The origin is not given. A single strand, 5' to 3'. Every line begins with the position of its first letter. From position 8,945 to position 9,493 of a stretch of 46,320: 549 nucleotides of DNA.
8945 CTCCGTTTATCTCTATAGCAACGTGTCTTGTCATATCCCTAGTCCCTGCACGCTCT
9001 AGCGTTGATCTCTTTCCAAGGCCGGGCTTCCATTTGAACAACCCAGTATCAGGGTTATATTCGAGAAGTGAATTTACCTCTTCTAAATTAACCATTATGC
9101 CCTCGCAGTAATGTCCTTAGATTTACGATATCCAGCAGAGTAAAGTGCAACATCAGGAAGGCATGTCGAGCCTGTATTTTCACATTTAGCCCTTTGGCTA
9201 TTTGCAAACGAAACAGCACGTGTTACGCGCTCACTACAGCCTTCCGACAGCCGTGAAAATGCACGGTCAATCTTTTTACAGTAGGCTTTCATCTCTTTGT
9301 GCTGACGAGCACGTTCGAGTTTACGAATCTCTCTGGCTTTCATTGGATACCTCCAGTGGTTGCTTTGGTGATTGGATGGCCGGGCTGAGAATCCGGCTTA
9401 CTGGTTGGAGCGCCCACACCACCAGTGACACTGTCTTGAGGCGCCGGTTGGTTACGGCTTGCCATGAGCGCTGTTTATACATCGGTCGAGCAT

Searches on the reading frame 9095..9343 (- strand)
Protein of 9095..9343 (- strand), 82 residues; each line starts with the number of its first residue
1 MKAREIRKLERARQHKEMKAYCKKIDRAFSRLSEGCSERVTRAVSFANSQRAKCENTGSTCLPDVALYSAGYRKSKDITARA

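Call 59: search_protein_families(library=pfam, proteins=[window:9095-9343:-], max_evalue=0.001)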
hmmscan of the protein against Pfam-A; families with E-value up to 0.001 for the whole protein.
window:9095-9343:- (82 aa): 1 family
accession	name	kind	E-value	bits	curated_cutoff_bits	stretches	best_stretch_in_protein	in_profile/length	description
PF25694.1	N_peptide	-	4.7e-16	59.6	27.9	1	3-81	15-100/100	Transcriptional antitermination N peptide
